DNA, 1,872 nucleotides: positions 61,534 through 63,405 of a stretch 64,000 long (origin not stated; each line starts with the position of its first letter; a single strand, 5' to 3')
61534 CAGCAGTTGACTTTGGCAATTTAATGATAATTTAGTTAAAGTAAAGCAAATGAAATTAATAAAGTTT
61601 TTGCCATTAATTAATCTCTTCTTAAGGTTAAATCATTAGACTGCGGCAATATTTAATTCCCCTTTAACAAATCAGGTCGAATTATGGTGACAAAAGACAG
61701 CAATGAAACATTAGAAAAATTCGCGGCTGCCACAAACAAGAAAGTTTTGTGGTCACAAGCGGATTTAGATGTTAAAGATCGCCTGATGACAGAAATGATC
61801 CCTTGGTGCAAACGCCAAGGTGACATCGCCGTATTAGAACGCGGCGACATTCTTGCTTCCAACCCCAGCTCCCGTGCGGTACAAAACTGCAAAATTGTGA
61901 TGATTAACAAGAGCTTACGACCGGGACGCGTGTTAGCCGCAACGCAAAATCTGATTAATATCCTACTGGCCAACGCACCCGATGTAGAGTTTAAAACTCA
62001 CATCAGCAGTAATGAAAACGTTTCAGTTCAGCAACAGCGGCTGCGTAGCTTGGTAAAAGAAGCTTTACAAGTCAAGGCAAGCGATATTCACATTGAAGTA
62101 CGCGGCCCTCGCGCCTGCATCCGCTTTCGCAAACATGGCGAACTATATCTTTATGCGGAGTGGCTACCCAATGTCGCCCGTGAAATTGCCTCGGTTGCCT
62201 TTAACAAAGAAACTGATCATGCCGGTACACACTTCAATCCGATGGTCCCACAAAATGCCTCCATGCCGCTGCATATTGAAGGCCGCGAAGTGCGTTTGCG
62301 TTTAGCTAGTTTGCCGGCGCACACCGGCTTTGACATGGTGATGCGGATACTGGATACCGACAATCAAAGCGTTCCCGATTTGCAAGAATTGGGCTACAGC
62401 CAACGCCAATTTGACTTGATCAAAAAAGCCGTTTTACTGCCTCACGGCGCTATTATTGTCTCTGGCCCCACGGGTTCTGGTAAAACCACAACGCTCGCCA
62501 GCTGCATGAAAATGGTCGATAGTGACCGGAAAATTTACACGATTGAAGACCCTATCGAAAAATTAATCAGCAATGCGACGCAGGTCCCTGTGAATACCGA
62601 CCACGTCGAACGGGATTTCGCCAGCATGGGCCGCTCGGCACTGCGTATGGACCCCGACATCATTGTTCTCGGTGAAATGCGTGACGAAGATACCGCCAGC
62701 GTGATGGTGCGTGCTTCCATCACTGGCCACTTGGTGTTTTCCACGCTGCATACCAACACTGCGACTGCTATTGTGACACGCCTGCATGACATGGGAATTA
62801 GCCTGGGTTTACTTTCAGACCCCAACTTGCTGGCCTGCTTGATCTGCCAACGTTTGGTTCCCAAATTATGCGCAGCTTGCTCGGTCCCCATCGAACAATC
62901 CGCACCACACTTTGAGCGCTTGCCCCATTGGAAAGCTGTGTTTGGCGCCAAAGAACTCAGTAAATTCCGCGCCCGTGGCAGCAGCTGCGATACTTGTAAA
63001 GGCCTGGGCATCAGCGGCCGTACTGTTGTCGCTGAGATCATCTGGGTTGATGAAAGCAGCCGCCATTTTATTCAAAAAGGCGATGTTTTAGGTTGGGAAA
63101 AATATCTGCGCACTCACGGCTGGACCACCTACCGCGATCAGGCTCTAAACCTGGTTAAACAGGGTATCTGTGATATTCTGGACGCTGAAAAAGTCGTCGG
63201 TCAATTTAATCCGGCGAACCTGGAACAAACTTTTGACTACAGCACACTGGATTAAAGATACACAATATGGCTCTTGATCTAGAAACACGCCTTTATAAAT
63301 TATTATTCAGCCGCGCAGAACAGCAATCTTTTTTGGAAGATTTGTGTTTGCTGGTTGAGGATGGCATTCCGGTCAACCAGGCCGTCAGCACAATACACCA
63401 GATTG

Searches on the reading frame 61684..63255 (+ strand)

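Call 31: search_protein_families(library=ncbifam, proteins=[window:61684-63255:+], max_evalue=1e-10)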
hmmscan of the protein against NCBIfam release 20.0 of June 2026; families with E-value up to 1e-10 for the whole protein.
window:61684-63255:+ (523 aa): 16 families
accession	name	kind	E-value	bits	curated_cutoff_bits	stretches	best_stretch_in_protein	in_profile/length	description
TIGR02533.1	type_II_gspE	equivalog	3e-85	286.7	630.25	1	120-498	113-479/486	type II secretion system ATPase GspE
TIGR02538.1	type_IV_pilB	equivalog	1.5e-76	258.2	675.65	1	119-504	184-561/564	type IV-A pilus assembly ATPase PilB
NF007755.0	PRK10436.1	equivalog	1.4e-73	248.2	617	1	104-507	73-461/465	type II secretion system protein GspE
NF053534.1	T4PilAsmATPsTfpB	equivalog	1.1e-69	235.4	850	1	123-497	208-574/584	type IV pilus assembly ATPase TfpB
NF041000.1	ATPase_ComGA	equivalog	2.4e-55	187.4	300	1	122-393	2-266/267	competence type IV pilus ATPase ComGA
TIGR01420.1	pilT_fam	subfamily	2.4e-43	148.7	319.1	1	120-370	2-242/343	PilT/PilU family type 4a pilus ATPase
TIGR02525.1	plasmid_TraJ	equivalog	4.1e-26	91.8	368.3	1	213-368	115-270/372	plasmid transfer ATPase TraJ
TIGR02788.1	VirB11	equivalog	5.9e-21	74.8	249.95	1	210-370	101-265/308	P-type DNA transfer ATPase VirB11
TIGR03819.1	heli_sec_ATPase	hypoth_equivalog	1.5e-20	73.6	373.15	1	210-376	134-306/340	TadA family conjugal transfer-associated ATPase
TIGR02524.1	dot_icm_DotB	equivalog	6.6e-20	71.6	463.3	1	244-368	124-257/358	Dot/Icm type IV secretion system ATPase DotB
NF058587.1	archaellum_moto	equivalog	4.6e-19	68.5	550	1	256-372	277-398/527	archaellum flagellar ATPase motor FlaI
TIGR02782.1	TrbB_P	equivalog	4.7e-16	58.9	304.55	1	239-369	122-254/303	P-type conjugative transfer ATPase TrbB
NF010407.0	PRK13833.1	subfamily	1.5e-13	50.9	499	1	240-370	131-262/323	conjugal transfer protein TrbB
NF010469.0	PRK13894.1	subfamily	7.1e-13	48.6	508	1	240-370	136-267/320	conjugal transfer ATPase TrbB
NF010475.0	PRK13900.1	equivalog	1.5e-12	47.3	389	1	215-374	123-286/333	type IV secretion system ATPase VirB11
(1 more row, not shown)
